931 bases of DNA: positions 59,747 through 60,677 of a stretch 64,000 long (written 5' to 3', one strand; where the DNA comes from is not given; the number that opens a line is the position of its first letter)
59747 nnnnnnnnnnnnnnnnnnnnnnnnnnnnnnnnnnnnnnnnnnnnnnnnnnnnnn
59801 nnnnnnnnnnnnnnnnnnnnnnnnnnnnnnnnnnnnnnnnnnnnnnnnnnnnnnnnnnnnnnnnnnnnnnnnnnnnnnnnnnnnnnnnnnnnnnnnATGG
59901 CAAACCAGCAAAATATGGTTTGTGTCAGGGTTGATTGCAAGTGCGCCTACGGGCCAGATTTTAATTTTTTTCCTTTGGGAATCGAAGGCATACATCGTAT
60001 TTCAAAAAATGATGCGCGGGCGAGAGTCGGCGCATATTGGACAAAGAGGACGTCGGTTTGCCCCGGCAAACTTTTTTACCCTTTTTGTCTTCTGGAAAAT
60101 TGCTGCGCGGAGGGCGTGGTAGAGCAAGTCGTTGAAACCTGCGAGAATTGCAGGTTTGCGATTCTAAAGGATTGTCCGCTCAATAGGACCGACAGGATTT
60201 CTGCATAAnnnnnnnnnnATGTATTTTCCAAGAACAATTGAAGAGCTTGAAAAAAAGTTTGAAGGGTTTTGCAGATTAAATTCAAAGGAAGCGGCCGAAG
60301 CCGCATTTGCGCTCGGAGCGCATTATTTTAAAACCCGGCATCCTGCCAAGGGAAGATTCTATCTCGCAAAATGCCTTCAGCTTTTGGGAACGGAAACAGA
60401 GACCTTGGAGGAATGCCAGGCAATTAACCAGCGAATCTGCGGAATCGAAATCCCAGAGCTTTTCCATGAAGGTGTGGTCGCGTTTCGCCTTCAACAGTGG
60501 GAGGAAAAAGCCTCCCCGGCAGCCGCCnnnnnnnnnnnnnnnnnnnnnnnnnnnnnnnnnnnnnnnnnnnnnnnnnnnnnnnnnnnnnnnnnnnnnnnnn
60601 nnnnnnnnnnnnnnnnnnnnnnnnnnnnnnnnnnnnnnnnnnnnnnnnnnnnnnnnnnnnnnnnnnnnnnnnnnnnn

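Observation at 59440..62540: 3.1-kb G+C-richer island of six orphan genes between gyrB and secE, each unit with a consensus promoter and hairpin terminator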

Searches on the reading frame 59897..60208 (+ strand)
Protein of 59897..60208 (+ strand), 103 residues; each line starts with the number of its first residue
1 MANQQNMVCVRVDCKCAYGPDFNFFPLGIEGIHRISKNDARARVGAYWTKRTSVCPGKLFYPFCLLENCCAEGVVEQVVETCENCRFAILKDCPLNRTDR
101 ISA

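Call 5: search_protein_families(library=pfam, proteins=[window:59897-60205:+], max_evalue=1)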
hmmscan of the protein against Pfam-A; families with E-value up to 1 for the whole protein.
window:59897-60205:+ (103 aa): 0 families

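Call 6: search_protein_families(library=phrogs, proteins=[window:59897-60205:+], max_evalue=1)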
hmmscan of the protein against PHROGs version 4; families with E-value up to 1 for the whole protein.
window:59897-60205:+ (103 aa): 1 family
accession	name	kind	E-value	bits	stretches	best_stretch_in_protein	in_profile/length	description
phrog_10932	-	unknown function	0.049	13.8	1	56-91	29-64/304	-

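Call 24: search_protein_families(library=ncbifam, proteins=[window:59897-60205:+], max_evalue=1)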
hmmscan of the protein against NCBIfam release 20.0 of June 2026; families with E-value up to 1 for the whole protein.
window:59897-60205:+ (103 aa): 0 families

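Call 25: search_protein_families(library=padloc, proteins=[window:59897-60205:+], max_evalue=1)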
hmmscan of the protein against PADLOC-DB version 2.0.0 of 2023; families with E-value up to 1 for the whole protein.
window:59897-60205:+ (103 aa): 0 families

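Call 28: find_encoding_contigs(protein=window:59897-60208:+, flank=10000, max_places=10)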
Protein window:59897-60208:+ (103 aa): 4 contigs read that carry it; 3 places shown.
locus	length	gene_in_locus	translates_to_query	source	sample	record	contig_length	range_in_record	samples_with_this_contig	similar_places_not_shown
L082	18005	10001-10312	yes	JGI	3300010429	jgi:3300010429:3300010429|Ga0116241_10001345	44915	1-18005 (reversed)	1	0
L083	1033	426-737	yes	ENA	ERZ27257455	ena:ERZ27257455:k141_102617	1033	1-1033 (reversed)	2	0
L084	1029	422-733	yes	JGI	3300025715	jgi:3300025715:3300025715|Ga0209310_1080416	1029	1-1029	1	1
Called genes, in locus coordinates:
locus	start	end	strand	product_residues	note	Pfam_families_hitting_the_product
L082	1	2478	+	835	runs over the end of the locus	PF00690:Cation_ATPase_N, PF00122:E1-E2_ATPase, PF00702:Hydrolase, PF13246:Cation_ATPase, PF00689:Cation_ATPase_C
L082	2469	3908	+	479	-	PF00999:Na_H_Exchanger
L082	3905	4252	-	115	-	PF03860:Csp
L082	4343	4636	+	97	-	PF01022:HTH_5, PF13412:HTH_24 (weak)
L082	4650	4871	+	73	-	PF00462:Glutaredoxin, PF13417:GST_N_3 (weak)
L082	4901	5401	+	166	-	PF08327:AHSA1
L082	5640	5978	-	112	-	-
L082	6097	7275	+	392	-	PF01409:tRNA-synt_2d, PF03147:FDX-ACB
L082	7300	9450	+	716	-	PF02518:HATPase_c, PF00204:DNA_gyraseB, PF01751:Toprim, PF00986:DNA_gyraseB_C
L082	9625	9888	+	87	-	-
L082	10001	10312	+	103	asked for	-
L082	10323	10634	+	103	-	-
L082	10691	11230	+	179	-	-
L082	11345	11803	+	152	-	-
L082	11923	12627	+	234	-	-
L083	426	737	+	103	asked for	-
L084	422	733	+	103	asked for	-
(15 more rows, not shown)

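Call 81: search_solved_structures(query=window:59897-60205:+, max_evalue=10)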
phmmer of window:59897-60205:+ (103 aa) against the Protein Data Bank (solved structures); distinct sequences matched with E-value up to 10: 2.
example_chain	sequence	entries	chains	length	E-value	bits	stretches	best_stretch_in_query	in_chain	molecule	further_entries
7mbj_A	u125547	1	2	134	0.49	14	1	12-80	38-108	cGMP-dependent protein kinase 1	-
3ocp_A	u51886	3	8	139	0.55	13.9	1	12-80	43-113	PRKG1 protein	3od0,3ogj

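Call 87: predict_structure(protein=window:59897-60205:+)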
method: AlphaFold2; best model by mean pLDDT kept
length: 103 residues; sequences in the alignment: 1
mean_pLDDT: 46.6   pTM: 0.35
mean pLDDT of the five models: 46.6, 45.0, 42.9, 41.0, 28.9
residues with pLDDT >= 90: 0; 70-90: 0; 50-70: 50; < 50: 53
segments of 3 or more residues with pLDDT < 50: 1-5, 58-103
pLDDT, mean of each block of 10 residues (from residue 1): 48 55 52 57 60 53 41 35 35 35 29
secondary structure, 60 per line:
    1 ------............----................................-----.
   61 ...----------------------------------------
elements in order: E7-18 E23-36 H37-54 E60-63
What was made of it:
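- The AlphaFold model has pLDDT 47 (call 87).
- Tried and rejected: It was unusable and was not sent to the fold search (call 87).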

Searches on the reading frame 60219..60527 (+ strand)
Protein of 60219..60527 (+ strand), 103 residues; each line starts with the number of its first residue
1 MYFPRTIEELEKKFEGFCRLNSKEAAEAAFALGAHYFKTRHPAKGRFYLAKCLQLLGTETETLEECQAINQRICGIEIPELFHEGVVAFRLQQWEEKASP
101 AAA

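Call 5: search_protein_families(library=pfam, proteins=[window:60219-60527:+], max_evalue=1)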
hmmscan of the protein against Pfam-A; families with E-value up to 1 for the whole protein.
window:60219-60527:+ (103 aa): 1 family
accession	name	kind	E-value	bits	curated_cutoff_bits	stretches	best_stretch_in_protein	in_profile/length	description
PF07719.23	TPR_2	-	0.0001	22.6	27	1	26-55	1-30/34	Tetratricopeptide repeat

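Call 6: search_protein_families(library=phrogs, proteins=[window:60219-60527:+], max_evalue=1)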
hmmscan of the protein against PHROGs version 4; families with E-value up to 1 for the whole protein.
window:60219-60527:+ (103 aa): 0 families

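Call 24: search_protein_families(library=ncbifam, proteins=[window:60219-60527:+], max_evalue=1)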
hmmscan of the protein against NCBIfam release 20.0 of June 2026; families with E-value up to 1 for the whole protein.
window:60219-60527:+ (103 aa): 1 family
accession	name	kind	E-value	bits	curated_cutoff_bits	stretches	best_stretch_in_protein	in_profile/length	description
NF004766.0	PRK06102.1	equivalog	0.14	11.2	559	1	37-85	198-246/455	amidase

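Call 25: search_protein_families(library=padloc, proteins=[window:60219-60527:+], max_evalue=1)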
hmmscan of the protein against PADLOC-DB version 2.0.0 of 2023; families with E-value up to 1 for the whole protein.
window:60219-60527:+ (103 aa): 0 families

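Call 83: search_solved_structures(query=window:60219-60527:+, max_evalue=10)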
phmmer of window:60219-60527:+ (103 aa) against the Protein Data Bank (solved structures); distinct sequences matched with E-value up to 10: 3.
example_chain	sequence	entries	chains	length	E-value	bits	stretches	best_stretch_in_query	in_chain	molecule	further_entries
9qhc_A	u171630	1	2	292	0.22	15.2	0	24-61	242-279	Engineered tetratricopeptide repeat protein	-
9qhb_A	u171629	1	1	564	0.54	13.9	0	20-56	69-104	Engineered tetratricopeptide repeat protein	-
5xg5_A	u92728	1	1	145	0.99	13.1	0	31-49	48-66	MITSUBA-1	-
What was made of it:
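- On Tetratricopeptide repeat proteins (TPR_2, PF07719): The PDB search gives only engineered TPR proteins at E 0.2-0.5 (call 83).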
